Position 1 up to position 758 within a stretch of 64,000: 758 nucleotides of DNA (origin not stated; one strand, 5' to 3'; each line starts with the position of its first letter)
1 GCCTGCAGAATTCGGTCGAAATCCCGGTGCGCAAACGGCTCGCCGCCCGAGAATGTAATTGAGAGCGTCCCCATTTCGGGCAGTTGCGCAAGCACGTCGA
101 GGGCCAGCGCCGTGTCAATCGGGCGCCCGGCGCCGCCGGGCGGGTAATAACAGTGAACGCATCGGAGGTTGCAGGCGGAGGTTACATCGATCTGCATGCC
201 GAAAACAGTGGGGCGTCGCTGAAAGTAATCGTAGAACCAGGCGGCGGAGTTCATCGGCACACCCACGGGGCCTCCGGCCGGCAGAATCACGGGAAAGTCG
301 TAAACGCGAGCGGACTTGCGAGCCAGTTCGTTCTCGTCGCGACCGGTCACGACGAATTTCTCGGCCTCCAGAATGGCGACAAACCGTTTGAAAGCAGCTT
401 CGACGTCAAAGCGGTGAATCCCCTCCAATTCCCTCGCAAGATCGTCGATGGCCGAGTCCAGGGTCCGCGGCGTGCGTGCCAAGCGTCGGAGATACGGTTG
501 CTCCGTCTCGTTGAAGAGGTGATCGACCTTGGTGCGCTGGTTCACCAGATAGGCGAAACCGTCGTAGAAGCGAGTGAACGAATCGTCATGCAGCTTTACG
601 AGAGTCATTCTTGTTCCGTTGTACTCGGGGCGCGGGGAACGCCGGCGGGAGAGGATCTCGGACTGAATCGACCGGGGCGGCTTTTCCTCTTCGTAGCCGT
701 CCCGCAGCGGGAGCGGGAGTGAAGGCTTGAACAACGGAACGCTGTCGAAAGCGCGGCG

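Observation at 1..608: Key maturase is invisible in the ORF track: rSAM enzyme with fused PqqD-like domain truncated by the window edge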

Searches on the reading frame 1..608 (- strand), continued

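Call 20: search_protein_families(library=ncbifam, proteins=[P0005, P0006, P0007, P0008, P0010, P0011, P0012, P0013, P0014, P0017], max_evalue=1e-10)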
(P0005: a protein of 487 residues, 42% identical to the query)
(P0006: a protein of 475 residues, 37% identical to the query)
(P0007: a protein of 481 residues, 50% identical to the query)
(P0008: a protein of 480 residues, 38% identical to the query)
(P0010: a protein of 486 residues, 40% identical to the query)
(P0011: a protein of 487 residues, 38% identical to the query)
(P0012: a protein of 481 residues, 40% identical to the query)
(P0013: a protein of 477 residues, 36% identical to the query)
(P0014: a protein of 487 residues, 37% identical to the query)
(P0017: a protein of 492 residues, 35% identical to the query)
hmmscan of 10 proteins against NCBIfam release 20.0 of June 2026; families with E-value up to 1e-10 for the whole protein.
P0005 (487 aa): 34 families (the best 25 are shown)
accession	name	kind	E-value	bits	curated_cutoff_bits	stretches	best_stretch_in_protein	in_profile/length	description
TIGR04055.1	rSAM_NirJ2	equivalog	3.6e-30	105.6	500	1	146-458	6-322/326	putative heme d1 biosynthesis radical SAM protein NirJ2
TIGR04250.1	SCM_rSAM_ScmE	equivalog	7.8e-30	104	400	1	143-291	6-156/358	SynChlorMet cassette radical SAM/SPASM protein ScmE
TIGR04303.1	GeoRSP_rSAM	equivalog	9.7e-28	97.7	400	1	143-444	8-311/325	GeoRSP system radical SAM/SPASM protein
TIGR04545.1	rSAM_ahbD_hemeb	equivalog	2.1e-27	96.5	500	1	145-342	5-202/339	heme b synthase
TIGR03962.1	mycofact_rSAM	equivalog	3.7e-24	85.5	265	1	145-444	17-318/339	mycofactocin radical SAM maturase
NF050035.1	rSAM_WgK_link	exception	4e-24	85.3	650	1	142-289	11-160/367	radical SAM/SPASM peptide maturase WgkB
TIGR04340.1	rSAM_ACGX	hypoth_equivalog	4.2e-24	85.4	400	1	140-297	3-166/341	radical SAM/SPASM domain protein, ACGX system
TIGR02109.1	PQQ_syn_pqqE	equivalog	2.6e-23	82.5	381.35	1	144-432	11-304/358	pyrroloquinoline quinone biosynthesis protein PqqE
TIGR04251.1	SCM_rSAM_ScmF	equivalog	3e-23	82.8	400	1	146-300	10-169/353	SynChlorMet cassette radical SAM/SPASM protein ScmF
TIGR04051.1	rSAM_NirJ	equivalog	1.6e-22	80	515.45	1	146-299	8-162/354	heme d1 biosynthesis radical SAM protein NirJ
TIGR04317.1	W_rSAM_matur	equivalog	2.4e-22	79.5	380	1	144-289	8-153/349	tungsten cofactor oxidoreductase radical SAM maturase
TIGR04053.2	TIGR04053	equivalog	2.6e-22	79.6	395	1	144-314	12-187/366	TIGR04053 family radical SAM/SPASM domain-containing protein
TIGR04133.1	rSAM_w_lipo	hypoth_equivalog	2.5e-21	76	425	1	145-438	29-329/350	TIGR04133 family radical SAM/SPASM protein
NF012164.0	AlbA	equivalog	6.7e-20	70.9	850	1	137-457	110-429/442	subtilosin maturase AlbA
TIGR03913.1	rad_SAM_trio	equivalog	9.5e-20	70.4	591.75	1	144-278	23-157/477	GDL motif peptide-associated radical SAM/SPASM maturase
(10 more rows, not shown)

P0006 (475 aa): 38 families (the best 25 are shown)
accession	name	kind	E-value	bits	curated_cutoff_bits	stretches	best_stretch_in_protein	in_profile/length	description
TIGR04055.1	rSAM_NirJ2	equivalog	1.3e-36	126.8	500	1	147-461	5-322/326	putative heme d1 biosynthesis radical SAM protein NirJ2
TIGR04545.1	rSAM_ahbD_hemeb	equivalog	1.3e-34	120.2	500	1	146-344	4-203/339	heme b synthase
TIGR04250.1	SCM_rSAM_ScmE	equivalog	2.6e-33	115.4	400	1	146-439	7-324/358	SynChlorMet cassette radical SAM/SPASM protein ScmE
TIGR04053.2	TIGR04053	equivalog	8.2e-31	107.5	395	1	144-357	10-225/366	TIGR04053 family radical SAM/SPASM domain-containing protein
TIGR04303.1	GeoRSP_rSAM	equivalog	1.4e-30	107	400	1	146-444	9-309/325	GeoRSP system radical SAM/SPASM protein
TIGR04051.1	rSAM_NirJ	equivalog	1.5e-28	99.8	515.45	1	147-298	7-159/354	heme d1 biosynthesis radical SAM protein NirJ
NF050035.1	rSAM_WgK_link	exception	1.6e-28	99.7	650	1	147-284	14-153/367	radical SAM/SPASM peptide maturase WgkB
TIGR02109.1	PQQ_syn_pqqE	equivalog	7e-28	97.6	381.35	1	146-435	11-305/358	pyrroloquinoline quinone biosynthesis protein PqqE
TIGR04317.1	W_rSAM_matur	equivalog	6.5e-27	94.6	380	1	146-442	8-323/349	tungsten cofactor oxidoreductase radical SAM maturase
TIGR04546.1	rSAM_ahbC_deAc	equivalog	2.3e-26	92.5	650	1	146-344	43-241/390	12,18-didecarboxysiroheme deacetylase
NF045574.1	sacti_mat_StsB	exception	1.8e-25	89.7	625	1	139-462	93-415/466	StsB family radical SAM/SPASM domain sactipeptide maturase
TIGR04251.1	SCM_rSAM_ScmF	equivalog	6.5e-25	88.3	400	1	145-464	7-342/353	SynChlorMet cassette radical SAM/SPASM protein ScmF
NF012164.0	AlbA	equivalog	6.6e-25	87.4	850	1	137-466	108-435/442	subtilosin maturase AlbA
TIGR04403.1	rSAM_skfB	equivalog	5.9e-24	84.6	300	1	144-419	106-376/402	sporulation killing factor system radical SAM maturase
TIGR03962.1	mycofact_rSAM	equivalog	1.1e-23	83.9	265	1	145-442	15-314/339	mycofactocin radical SAM maturase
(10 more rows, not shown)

P0007 (481 aa): 39 families (the best 25 are shown)
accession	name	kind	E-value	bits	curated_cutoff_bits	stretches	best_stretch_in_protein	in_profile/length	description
TIGR04055.1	rSAM_NirJ2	equivalog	3.1e-33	115.7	500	1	86-393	6-316/326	putative heme d1 biosynthesis radical SAM protein NirJ2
TIGR04545.1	rSAM_ahbD_hemeb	equivalog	4.1e-32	111.9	500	1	85-238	5-160/339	heme b synthase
TIGR04303.1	GeoRSP_rSAM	equivalog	4.7e-31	108.6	400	1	86-398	11-323/325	GeoRSP system radical SAM/SPASM protein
TIGR04053.2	TIGR04053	equivalog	6.6e-29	101.3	395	1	85-254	13-187/366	TIGR04053 family radical SAM/SPASM domain-containing protein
TIGR04250.1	SCM_rSAM_ScmE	equivalog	5.6e-26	91.3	400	1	83-237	6-162/358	SynChlorMet cassette radical SAM/SPASM protein ScmE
NF050035.1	rSAM_WgK_link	exception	6.6e-26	91.2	650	1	82-248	11-179/367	radical SAM/SPASM peptide maturase WgkB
NF045574.1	sacti_mat_StsB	exception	7.5e-26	91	625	1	82-416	98-428/466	StsB family radical SAM/SPASM domain sactipeptide maturase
TIGR03962.1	mycofact_rSAM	equivalog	2.1e-25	89.6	265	1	80-383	12-316/339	mycofactocin radical SAM maturase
TIGR04051.1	rSAM_NirJ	equivalog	1.2e-24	87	515.45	1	87-231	9-154/354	heme d1 biosynthesis radical SAM protein NirJ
TIGR04347.1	pseudo_SAM_Halo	equivalog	2e-24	86.6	525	1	85-216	43-175/390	TIGR04347 family pseudo-SAM/SPASM protein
TIGR02109.1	PQQ_syn_pqqE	equivalog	1.8e-22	79.8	381.35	1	84-372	11-303/358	pyrroloquinoline quinone biosynthesis protein PqqE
TIGR04546.1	rSAM_ahbC_deAc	equivalog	1.6e-21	76.5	650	1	85-276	44-235/390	12,18-didecarboxysiroheme deacetylase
TIGR04054.1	rSAM_NirJ1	equivalog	2e-21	76.1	650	1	85-210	41-167/387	putative heme d1 biosynthesis radical SAM protein NirJ1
TIGR04340.1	rSAM_ACGX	hypoth_equivalog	3.7e-20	72.4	400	1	79-382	2-321/341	radical SAM/SPASM domain protein, ACGX system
NF047865.1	rSAM_PapB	equivalog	1.2e-18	67.5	340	1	84-388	7-324/330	PapB family radical SAM/SPASM ranthipeptide maturase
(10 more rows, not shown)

P0008 (480 aa): 44 families (the best 25 are shown)
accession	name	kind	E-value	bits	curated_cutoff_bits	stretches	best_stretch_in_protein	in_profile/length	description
TIGR04545.1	rSAM_ahbD_hemeb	equivalog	2.2e-36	126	500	1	146-315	4-175/339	heme b synthase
TIGR02109.1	PQQ_syn_pqqE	equivalog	4.1e-33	114.8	381.35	1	143-435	8-306/358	pyrroloquinoline quinone biosynthesis protein PqqE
TIGR04055.1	rSAM_NirJ2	equivalog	1.3e-32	113.6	500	1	148-447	6-312/326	putative heme d1 biosynthesis radical SAM protein NirJ2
TIGR04053.2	TIGR04053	equivalog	4.3e-32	111.8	395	1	146-317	12-188/366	TIGR04053 family radical SAM/SPASM domain-containing protein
TIGR04251.1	SCM_rSAM_ScmF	equivalog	1.5e-29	103.5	400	1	146-463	8-342/353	SynChlorMet cassette radical SAM/SPASM protein ScmF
NF045574.1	sacti_mat_StsB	exception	1.2e-28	100.2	625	1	137-438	91-392/466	StsB family radical SAM/SPASM domain sactipeptide maturase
TIGR04303.1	GeoRSP_rSAM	equivalog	1.5e-25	90.5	400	1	148-442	11-308/325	GeoRSP system radical SAM/SPASM protein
TIGR03962.1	mycofact_rSAM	equivalog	5.6e-25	88.2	265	1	144-304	14-175/339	mycofactocin radical SAM maturase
TIGR04546.1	rSAM_ahbC_deAc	equivalog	6e-25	87.8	650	1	147-307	44-205/390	12,18-didecarboxysiroheme deacetylase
TIGR02666.1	moaA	equivalog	6.2e-25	87.9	284.05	1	143-320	11-196/336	GTP 3',8-cyclase MoaA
TIGR02668.1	moaA_archaeal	equivalog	2e-24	86.1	325.25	1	141-345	9-215/303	GTP 3',8-cyclase MoaA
NF012164.0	AlbA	equivalog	3.3e-24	85.1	850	1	137-450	108-421/442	subtilosin maturase AlbA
NF047865.1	rSAM_PapB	equivalog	5.3e-23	81.8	340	1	143-448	4-323/330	PapB family radical SAM/SPASM ranthipeptide maturase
TIGR04051.1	rSAM_NirJ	equivalog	9.9e-23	80.7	515.45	1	149-331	9-188/354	heme d1 biosynthesis radical SAM protein NirJ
TIGR03977.1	rSAM_pair_HxsC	equivalog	1.6e-22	79.7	267.9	1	146-346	29-235/292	His-Xaa-Ser system radical SAM maturase HxsC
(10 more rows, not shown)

P0010 (486 aa): 34 families (the best 25 are shown)
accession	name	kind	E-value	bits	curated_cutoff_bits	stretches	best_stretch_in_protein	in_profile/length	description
TIGR04055.1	rSAM_NirJ2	equivalog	1.2e-31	110.5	500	1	150-452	5-312/326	putative heme d1 biosynthesis radical SAM protein NirJ2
TIGR04545.1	rSAM_ahbD_hemeb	equivalog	2.6e-31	109.3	500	1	149-343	4-199/339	heme b synthase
TIGR04250.1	SCM_rSAM_ScmE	equivalog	7.9e-31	107.2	400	1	146-302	4-162/358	SynChlorMet cassette radical SAM/SPASM protein ScmE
TIGR04303.1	GeoRSP_rSAM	equivalog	1.1e-28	100.8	400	1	148-447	8-309/325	GeoRSP system radical SAM/SPASM protein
TIGR04053.2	TIGR04053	equivalog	2.5e-28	99.4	395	1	139-319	4-187/366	TIGR04053 family radical SAM/SPASM domain-containing protein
TIGR04251.1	SCM_rSAM_ScmF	equivalog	4.2e-25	88.9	400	1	147-464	6-339/353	SynChlorMet cassette radical SAM/SPASM protein ScmF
TIGR02109.1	PQQ_syn_pqqE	equivalog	6.2e-25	87.9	381.35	1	146-439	8-306/358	pyrroloquinoline quinone biosynthesis protein PqqE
TIGR04317.1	W_rSAM_matur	equivalog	7.2e-22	78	380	1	147-295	6-154/349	tungsten cofactor oxidoreductase radical SAM maturase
TIGR04340.1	rSAM_ACGX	hypoth_equivalog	5.1e-21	75.3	400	1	145-308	3-172/341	radical SAM/SPASM domain protein, ACGX system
TIGR04051.1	rSAM_NirJ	equivalog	7.1e-21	74.6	515.45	1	152-310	9-168/354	heme d1 biosynthesis radical SAM protein NirJ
NF050035.1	rSAM_WgK_link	exception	1.4e-20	73.6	650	1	138-296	4-162/367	radical SAM/SPASM peptide maturase WgkB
TIGR04546.1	rSAM_ahbC_deAc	equivalog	3.2e-20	72.3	650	1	150-346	44-240/390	12,18-didecarboxysiroheme deacetylase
NF012164.0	AlbA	equivalog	3.7e-20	71.8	850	1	142-451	110-418/442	subtilosin maturase AlbA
NF045574.1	sacti_mat_StsB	exception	7e-20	71.3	625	1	142-475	93-423/466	StsB family radical SAM/SPASM domain sactipeptide maturase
TIGR04403.1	rSAM_skfB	equivalog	1e-19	70.7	300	1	145-422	104-376/402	sporulation killing factor system radical SAM maturase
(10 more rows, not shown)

P0011 (487 aa): 43 families (the best 25 are shown)
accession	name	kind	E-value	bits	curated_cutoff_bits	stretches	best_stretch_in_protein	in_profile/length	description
TIGR04545.1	rSAM_ahbD_hemeb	equivalog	5.6e-37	128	500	2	149-343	5-197/339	heme b synthase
TIGR04055.1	rSAM_NirJ2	equivalog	2.9e-33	115.8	500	1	152-454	8-314/326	putative heme d1 biosynthesis radical SAM protein NirJ2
TIGR04250.1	SCM_rSAM_ScmE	equivalog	4.4e-33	114.7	400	1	147-303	6-161/358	SynChlorMet cassette radical SAM/SPASM protein ScmE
TIGR04303.1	GeoRSP_rSAM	equivalog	2.2e-31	109.6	400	1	150-448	11-311/325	GeoRSP system radical SAM/SPASM protein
TIGR04053.2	TIGR04053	equivalog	1.7e-30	106.5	395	1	150-344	14-207/366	TIGR04053 family radical SAM/SPASM domain-containing protein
TIGR04051.1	rSAM_NirJ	equivalog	4.4e-30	104.8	515.45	1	153-306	11-162/354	heme d1 biosynthesis radical SAM protein NirJ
NF050035.1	rSAM_WgK_link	exception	3.8e-28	98.5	650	1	147-301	12-165/367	radical SAM/SPASM peptide maturase WgkB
NF045574.1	sacti_mat_StsB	exception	2.2e-27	96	625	1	151-464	103-415/466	StsB family radical SAM/SPASM domain sactipeptide maturase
TIGR04347.1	pseudo_SAM_Halo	equivalog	4.9e-26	91.9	525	1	150-312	44-204/390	TIGR04347 family pseudo-SAM/SPASM protein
NF012164.0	AlbA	equivalog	9.7e-26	90.2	850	1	137-451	106-419/442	subtilosin maturase AlbA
TIGR02109.1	PQQ_syn_pqqE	equivalog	1.3e-24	86.8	381.35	1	148-436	11-304/358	pyrroloquinoline quinone biosynthesis protein PqqE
TIGR04054.1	rSAM_NirJ1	equivalog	1.5e-24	86.3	650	1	150-303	42-193/387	putative heme d1 biosynthesis radical SAM protein NirJ1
TIGR04546.1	rSAM_ahbC_deAc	equivalog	1.6e-23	83.1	650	1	126-303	23-196/390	12,18-didecarboxysiroheme deacetylase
TIGR03962.1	mycofact_rSAM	equivalog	1.6e-22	80.2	265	1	150-448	18-318/339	mycofactocin radical SAM maturase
TIGR04340.1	rSAM_ACGX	hypoth_equivalog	9.7e-22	77.6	400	1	150-303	9-165/341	radical SAM/SPASM domain protein, ACGX system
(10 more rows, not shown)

P0012 (481 aa): 35 families (the best 25 are shown)
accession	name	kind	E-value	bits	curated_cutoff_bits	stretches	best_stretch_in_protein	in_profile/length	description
TIGR04303.1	GeoRSP_rSAM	equivalog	1.1e-32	113.9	400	1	144-455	11-323/325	GeoRSP system radical SAM/SPASM protein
TIGR04055.1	rSAM_NirJ2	equivalog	7.7e-32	111.1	500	1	144-453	6-319/326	putative heme d1 biosynthesis radical SAM protein NirJ2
TIGR04250.1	SCM_rSAM_ScmE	equivalog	1.2e-30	106.7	400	2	141-294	6-161/358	SynChlorMet cassette radical SAM/SPASM protein ScmE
TIGR04545.1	rSAM_ahbD_hemeb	equivalog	8.3e-29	101.1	500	1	143-315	5-179/339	heme b synthase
TIGR04053.2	TIGR04053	equivalog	3.9e-27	95.5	395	1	143-313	13-188/366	TIGR04053 family radical SAM/SPASM domain-containing protein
TIGR04251.1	SCM_rSAM_ScmF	equivalog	1.8e-26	93.4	400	1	144-453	10-336/353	SynChlorMet cassette radical SAM/SPASM protein ScmF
TIGR02109.1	PQQ_syn_pqqE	equivalog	1.8e-25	89.6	381.35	1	142-471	11-344/358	pyrroloquinoline quinone biosynthesis protein PqqE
TIGR04347.1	pseudo_SAM_Halo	equivalog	1.8e-24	86.8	525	1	124-311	28-212/390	TIGR04347 family pseudo-SAM/SPASM protein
TIGR04340.1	rSAM_ACGX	hypoth_equivalog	6.5e-24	84.8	400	1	141-317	6-188/341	radical SAM/SPASM domain protein, ACGX system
TIGR04051.1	rSAM_NirJ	equivalog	2.5e-23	82.6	515.45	1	144-306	8-171/354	heme d1 biosynthesis radical SAM protein NirJ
TIGR03962.1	mycofact_rSAM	equivalog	3.1e-23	82.5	265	1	143-456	17-331/339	mycofactocin radical SAM maturase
NF012164.0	AlbA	equivalog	3.8e-21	75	850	1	131-446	106-420/442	subtilosin maturase AlbA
NF050035.1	rSAM_WgK_link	exception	4.5e-21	75.2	650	1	141-279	12-152/367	radical SAM/SPASM peptide maturase WgkB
TIGR04546.1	rSAM_ahbC_deAc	equivalog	2.9e-19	69.1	650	1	143-355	44-256/390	12,18-didecarboxysiroheme deacetylase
TIGR04317.1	W_rSAM_matur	equivalog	1.3e-18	67.2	380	1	142-439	8-324/349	tungsten cofactor oxidoreductase radical SAM maturase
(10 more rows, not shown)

P0013 (477 aa): 37 families (the best 25 are shown)
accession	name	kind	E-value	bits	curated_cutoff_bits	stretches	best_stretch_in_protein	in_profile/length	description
TIGR04545.1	rSAM_ahbD_hemeb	equivalog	8.9e-38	130.6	500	1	142-455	4-328/339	heme b synthase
TIGR04055.1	rSAM_NirJ2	equivalog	2.6e-36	125.8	500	1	144-455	6-315/326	putative heme d1 biosynthesis radical SAM protein NirJ2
TIGR04250.1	SCM_rSAM_ScmE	equivalog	9.3e-33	113.6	400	1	140-298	5-161/358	SynChlorMet cassette radical SAM/SPASM protein ScmE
TIGR04051.1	rSAM_NirJ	equivalog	9.5e-31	107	515.45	1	143-308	7-169/354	heme d1 biosynthesis radical SAM protein NirJ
TIGR04303.1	GeoRSP_rSAM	equivalog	2.3e-30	106.3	400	1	144-440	11-302/325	GeoRSP system radical SAM/SPASM protein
TIGR02109.1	PQQ_syn_pqqE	equivalog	8e-30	104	381.35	1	140-437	9-305/358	pyrroloquinoline quinone biosynthesis protein PqqE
TIGR04053.2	TIGR04053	equivalog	1.5e-29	103.4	395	1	141-346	11-214/366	TIGR04053 family radical SAM/SPASM domain-containing protein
TIGR04054.1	rSAM_NirJ1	equivalog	2.5e-29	102.1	650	1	143-349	41-243/387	putative heme d1 biosynthesis radical SAM protein NirJ1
TIGR04546.1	rSAM_ahbC_deAc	equivalog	3.6e-29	101.7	650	1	142-319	43-217/390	12,18-didecarboxysiroheme deacetylase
NF045574.1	sacti_mat_StsB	exception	4e-28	98.5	625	1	134-475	92-424/466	StsB family radical SAM/SPASM domain sactipeptide maturase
TIGR04347.1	pseudo_SAM_Halo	equivalog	6.5e-28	98.1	525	1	143-296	43-193/390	TIGR04347 family pseudo-SAM/SPASM protein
NF050035.1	rSAM_WgK_link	exception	6.6e-28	97.7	650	1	133-282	6-151/367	radical SAM/SPASM peptide maturase WgkB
TIGR03962.1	mycofact_rSAM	equivalog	1.2e-26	93.7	265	1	140-442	14-311/339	mycofactocin radical SAM maturase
TIGR04251.1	SCM_rSAM_ScmF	equivalog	1.7e-26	93.5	400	1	141-303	7-170/353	SynChlorMet cassette radical SAM/SPASM protein ScmF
TIGR04340.1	rSAM_ACGX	hypoth_equivalog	3.5e-25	88.9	400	1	137-293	2-160/341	radical SAM/SPASM domain protein, ACGX system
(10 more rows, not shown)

P0014 (487 aa): 38 families (the best 25 are shown)
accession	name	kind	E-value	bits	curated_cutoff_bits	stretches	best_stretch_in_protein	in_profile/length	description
TIGR04545.1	rSAM_ahbD_hemeb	equivalog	1.5e-32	113.4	500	1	147-347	5-206/339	heme b synthase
TIGR04055.1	rSAM_NirJ2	equivalog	7.5e-32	111.1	500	1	148-462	6-322/326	putative heme d1 biosynthesis radical SAM protein NirJ2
TIGR04051.1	rSAM_NirJ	equivalog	1.8e-28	99.6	515.45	1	148-307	8-168/354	heme d1 biosynthesis radical SAM protein NirJ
TIGR04053.2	TIGR04053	equivalog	2.4e-27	96.2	395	1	137-350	5-218/366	TIGR04053 family radical SAM/SPASM domain-containing protein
TIGR04303.1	GeoRSP_rSAM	equivalog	7.4e-27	94.8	400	1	148-443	11-307/325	GeoRSP system radical SAM/SPASM protein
TIGR04250.1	SCM_rSAM_ScmE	equivalog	2.1e-25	89.4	400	1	145-296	6-159/358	SynChlorMet cassette radical SAM/SPASM protein ScmE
TIGR04251.1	SCM_rSAM_ScmF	equivalog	2.3e-25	89.7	400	1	148-464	10-341/353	SynChlorMet cassette radical SAM/SPASM protein ScmF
TIGR02109.1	PQQ_syn_pqqE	equivalog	3e-24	85.6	381.35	1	145-437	10-306/358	pyrroloquinoline quinone biosynthesis protein PqqE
NF050035.1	rSAM_WgK_link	exception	3.3e-24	85.6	650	1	144-294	11-163/367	radical SAM/SPASM peptide maturase WgkB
NF047865.1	rSAM_PapB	equivalog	3.4e-24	85.7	340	1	146-451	7-325/330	PapB family radical SAM/SPASM ranthipeptide maturase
TIGR04054.1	rSAM_NirJ1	equivalog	7.6e-23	80.7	650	1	147-344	41-238/387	putative heme d1 biosynthesis radical SAM protein NirJ1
TIGR04340.1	rSAM_ACGX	hypoth_equivalog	1.5e-22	80.3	400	1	142-343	3-206/341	radical SAM/SPASM domain protein, ACGX system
TIGR04546.1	rSAM_ahbC_deAc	equivalog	1.5e-22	80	650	1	147-343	44-240/390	12,18-didecarboxysiroheme deacetylase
TIGR04347.1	pseudo_SAM_Halo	equivalog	6.5e-22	78.3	525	1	147-344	43-240/390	TIGR04347 family pseudo-SAM/SPASM protein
TIGR04317.1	W_rSAM_matur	equivalog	7.8e-22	77.9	380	1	146-443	8-323/349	tungsten cofactor oxidoreductase radical SAM maturase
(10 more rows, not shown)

P0017 (492 aa): 37 families (the best 25 are shown)
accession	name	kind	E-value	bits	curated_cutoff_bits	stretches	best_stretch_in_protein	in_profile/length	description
TIGR04545.1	rSAM_ahbD_hemeb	equivalog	7.6e-39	134.1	500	1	145-460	3-328/339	heme b synthase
TIGR04055.1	rSAM_NirJ2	equivalog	8.5e-36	124.1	500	1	149-460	7-315/326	putative heme d1 biosynthesis radical SAM protein NirJ2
TIGR03962.1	mycofact_rSAM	equivalog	5.5e-32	111.3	265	1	143-449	13-314/339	mycofactocin radical SAM maturase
TIGR04546.1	rSAM_ahbC_deAc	equivalog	2.2e-31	109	650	1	146-353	43-248/390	12,18-didecarboxysiroheme deacetylase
TIGR04053.2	TIGR04053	equivalog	1.5e-30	106.7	395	1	137-342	5-208/366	TIGR04053 family radical SAM/SPASM domain-containing protein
TIGR04303.1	GeoRSP_rSAM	equivalog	6.5e-29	101.5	400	1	145-460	8-317/325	GeoRSP system radical SAM/SPASM protein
TIGR04051.1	rSAM_NirJ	equivalog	1.5e-27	96.5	515.45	1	146-310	6-169/354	heme d1 biosynthesis radical SAM protein NirJ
TIGR04250.1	SCM_rSAM_ScmE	equivalog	3.1e-27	95.4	400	1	144-456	5-325/358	SynChlorMet cassette radical SAM/SPASM protein ScmE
NF012164.0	AlbA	equivalog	3.6e-27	94.9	850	1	139-456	110-419/442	subtilosin maturase AlbA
NF050035.1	rSAM_WgK_link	exception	4.5e-27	95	650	1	145-313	12-180/367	radical SAM/SPASM peptide maturase WgkB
TIGR02109.1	PQQ_syn_pqqE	equivalog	2.6e-26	92.4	381.35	1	143-440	8-303/358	pyrroloquinoline quinone biosynthesis protein PqqE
TIGR04251.1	SCM_rSAM_ScmF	equivalog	7e-25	88.2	400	1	143-455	5-328/353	SynChlorMet cassette radical SAM/SPASM protein ScmF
TIGR04347.1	pseudo_SAM_Halo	equivalog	1.3e-23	83.9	525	1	127-353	26-247/390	TIGR04347 family pseudo-SAM/SPASM protein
NF045574.1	sacti_mat_StsB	exception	1.4e-23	83.5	625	1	139-452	93-389/466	StsB family radical SAM/SPASM domain sactipeptide maturase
TIGR04054.1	rSAM_NirJ1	equivalog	4.7e-23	81.4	650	1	145-353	39-245/387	putative heme d1 biosynthesis radical SAM protein NirJ1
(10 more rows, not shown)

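Call 22: find_encoding_contigs(protein=P0005, flank=6000, max_places=4)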
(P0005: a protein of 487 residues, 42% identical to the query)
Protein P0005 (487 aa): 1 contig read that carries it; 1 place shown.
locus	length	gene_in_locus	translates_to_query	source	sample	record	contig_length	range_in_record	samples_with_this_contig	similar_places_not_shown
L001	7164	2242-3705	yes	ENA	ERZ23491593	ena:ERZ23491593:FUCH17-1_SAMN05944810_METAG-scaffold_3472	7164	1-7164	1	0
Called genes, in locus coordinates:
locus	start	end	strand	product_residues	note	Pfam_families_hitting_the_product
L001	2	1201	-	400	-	?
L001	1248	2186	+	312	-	PF01209:Ubie_methyltran, PF13489:Methyltransf_23, PF13649:Methyltransf_25, PF13847:Methyltransf_31, PF08241:Methyltransf_11, PF08242:Methyltransf_12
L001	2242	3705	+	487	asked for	PF04055:Radical_SAM, PF13186:SPASM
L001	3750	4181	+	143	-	PF07862:Nif11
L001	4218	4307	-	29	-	-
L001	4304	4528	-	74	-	-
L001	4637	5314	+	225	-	-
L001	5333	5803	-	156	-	PF02085:Cytochrom_CIII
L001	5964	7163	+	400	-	?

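Call 24: find_encoding_contigs(protein=P0006, flank=6000, max_places=4)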
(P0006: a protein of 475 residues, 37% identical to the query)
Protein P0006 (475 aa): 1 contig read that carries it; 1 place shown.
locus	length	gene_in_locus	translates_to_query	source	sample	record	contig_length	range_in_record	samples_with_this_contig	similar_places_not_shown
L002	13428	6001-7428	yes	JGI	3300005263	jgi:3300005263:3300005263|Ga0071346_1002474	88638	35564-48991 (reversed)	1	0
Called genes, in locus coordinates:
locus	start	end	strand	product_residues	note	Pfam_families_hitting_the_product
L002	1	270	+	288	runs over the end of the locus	PF06114:Peptidase_M78 (weak)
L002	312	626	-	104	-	PF11171:DUF2958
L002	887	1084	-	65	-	-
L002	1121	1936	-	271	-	-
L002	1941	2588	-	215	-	PF00899:ThiF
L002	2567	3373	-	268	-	-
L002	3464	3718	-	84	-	-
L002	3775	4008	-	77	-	-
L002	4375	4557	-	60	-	-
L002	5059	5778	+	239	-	PF13181:TPR_8 (weak)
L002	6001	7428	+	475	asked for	PF04055:Radical_SAM, PF13186:SPASM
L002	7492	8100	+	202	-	-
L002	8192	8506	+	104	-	-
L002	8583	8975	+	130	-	-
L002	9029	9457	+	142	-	-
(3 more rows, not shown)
